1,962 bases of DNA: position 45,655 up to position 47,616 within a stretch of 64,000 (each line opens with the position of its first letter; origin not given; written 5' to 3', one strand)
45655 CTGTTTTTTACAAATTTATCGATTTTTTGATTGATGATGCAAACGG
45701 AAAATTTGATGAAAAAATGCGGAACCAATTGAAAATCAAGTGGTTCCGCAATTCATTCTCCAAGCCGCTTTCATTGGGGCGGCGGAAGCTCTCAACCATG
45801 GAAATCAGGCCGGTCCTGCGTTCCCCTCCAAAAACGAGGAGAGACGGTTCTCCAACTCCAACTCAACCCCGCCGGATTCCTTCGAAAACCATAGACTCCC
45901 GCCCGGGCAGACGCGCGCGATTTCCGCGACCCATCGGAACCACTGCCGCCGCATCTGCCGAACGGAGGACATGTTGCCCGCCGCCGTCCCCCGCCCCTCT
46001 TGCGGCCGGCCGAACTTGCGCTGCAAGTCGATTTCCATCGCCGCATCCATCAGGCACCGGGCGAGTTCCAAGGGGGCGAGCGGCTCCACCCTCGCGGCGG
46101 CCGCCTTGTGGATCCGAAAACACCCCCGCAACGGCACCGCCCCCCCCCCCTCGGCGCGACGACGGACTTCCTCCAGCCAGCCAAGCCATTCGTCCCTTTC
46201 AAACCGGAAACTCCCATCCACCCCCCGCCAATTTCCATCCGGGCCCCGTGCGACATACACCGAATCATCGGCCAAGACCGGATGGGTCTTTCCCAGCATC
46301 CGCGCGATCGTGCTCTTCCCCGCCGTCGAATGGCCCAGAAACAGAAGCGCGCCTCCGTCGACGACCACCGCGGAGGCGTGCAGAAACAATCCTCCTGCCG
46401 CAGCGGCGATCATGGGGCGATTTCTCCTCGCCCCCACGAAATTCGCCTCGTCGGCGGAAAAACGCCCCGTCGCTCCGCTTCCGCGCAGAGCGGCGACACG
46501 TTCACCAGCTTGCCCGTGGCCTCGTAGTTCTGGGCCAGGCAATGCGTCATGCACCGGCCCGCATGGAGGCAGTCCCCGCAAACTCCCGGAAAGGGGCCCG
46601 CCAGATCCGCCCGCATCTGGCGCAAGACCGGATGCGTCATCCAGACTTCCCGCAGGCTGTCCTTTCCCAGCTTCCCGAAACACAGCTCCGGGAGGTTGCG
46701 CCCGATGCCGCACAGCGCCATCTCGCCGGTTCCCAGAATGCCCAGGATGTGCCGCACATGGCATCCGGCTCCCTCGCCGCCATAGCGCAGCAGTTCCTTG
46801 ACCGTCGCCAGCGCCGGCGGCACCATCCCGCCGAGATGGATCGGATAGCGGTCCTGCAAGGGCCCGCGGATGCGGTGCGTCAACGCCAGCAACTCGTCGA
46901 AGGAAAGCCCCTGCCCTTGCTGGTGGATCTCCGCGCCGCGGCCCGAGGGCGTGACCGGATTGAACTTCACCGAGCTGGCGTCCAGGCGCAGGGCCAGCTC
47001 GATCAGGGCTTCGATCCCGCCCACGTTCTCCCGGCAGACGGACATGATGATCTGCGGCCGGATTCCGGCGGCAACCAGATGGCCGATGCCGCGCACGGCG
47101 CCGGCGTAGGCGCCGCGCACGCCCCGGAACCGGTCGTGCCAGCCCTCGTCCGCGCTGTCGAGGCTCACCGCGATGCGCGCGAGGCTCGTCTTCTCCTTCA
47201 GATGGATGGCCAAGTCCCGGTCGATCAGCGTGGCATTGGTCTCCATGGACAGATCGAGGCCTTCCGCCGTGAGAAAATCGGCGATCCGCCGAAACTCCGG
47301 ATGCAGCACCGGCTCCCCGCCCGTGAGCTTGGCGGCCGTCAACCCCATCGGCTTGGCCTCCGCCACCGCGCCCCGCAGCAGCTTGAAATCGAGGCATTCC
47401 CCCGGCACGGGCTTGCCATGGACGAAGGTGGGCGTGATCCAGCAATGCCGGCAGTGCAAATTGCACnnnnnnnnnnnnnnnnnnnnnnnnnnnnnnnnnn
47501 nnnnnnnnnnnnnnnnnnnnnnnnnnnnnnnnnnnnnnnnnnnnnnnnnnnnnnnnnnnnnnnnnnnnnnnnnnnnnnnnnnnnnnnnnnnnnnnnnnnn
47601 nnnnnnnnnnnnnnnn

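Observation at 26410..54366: RiPP-like genes are fused to a glycan operon and split around a 12.7-kb adhesin gene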

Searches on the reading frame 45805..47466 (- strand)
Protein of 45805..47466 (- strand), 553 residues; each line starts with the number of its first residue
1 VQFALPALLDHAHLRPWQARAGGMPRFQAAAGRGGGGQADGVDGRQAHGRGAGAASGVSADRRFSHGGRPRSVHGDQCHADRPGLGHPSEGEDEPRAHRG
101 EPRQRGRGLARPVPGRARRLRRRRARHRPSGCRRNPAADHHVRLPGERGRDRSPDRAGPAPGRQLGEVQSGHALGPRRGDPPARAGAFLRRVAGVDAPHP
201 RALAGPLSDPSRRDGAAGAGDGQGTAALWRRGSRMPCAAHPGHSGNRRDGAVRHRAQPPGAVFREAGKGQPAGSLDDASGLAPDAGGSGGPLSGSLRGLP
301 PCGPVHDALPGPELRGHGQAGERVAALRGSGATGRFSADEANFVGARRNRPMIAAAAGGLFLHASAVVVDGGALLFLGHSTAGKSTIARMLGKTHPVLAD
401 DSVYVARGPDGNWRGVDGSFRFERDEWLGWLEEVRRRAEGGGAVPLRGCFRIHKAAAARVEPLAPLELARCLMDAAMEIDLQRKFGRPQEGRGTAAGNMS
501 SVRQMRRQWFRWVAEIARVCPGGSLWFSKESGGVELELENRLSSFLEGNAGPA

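Call 3: search_protein_families(library=pfam, proteins=[window:45805-47466:-], max_evalue=0.01)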
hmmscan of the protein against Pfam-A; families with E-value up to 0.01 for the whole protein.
window:45805-47466:- (553 aa): 1 family
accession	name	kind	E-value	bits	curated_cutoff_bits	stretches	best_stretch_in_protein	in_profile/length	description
PF07475.17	Hpr_kinase_C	-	0.0023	17.9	33.3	1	362-407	9-55/171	HPr Serine kinase C-terminal domain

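Call 5: search_protein_families(library=ncbifam, proteins=[window:45805-47466:-], max_evalue=0.01)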
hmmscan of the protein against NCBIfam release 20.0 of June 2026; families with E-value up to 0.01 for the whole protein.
window:45805-47466:- (553 aa): 3 families
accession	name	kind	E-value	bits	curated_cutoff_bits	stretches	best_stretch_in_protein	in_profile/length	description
TIGR04249.1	SCM_chp_ScmC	equivalog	5.5e-09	35.8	125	1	355-481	121-242/292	SynChlorMet cassette protein ScmC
TIGR00679.1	hpr-ser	equivalog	0.0031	16.8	240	1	361-408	133-181/300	HPr(Ser) kinase/phosphatase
TIGR04355.1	HprK_rel_B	hypoth_equivalog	0.0035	16.5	200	1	342-410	129-196/351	HprK-related kinase B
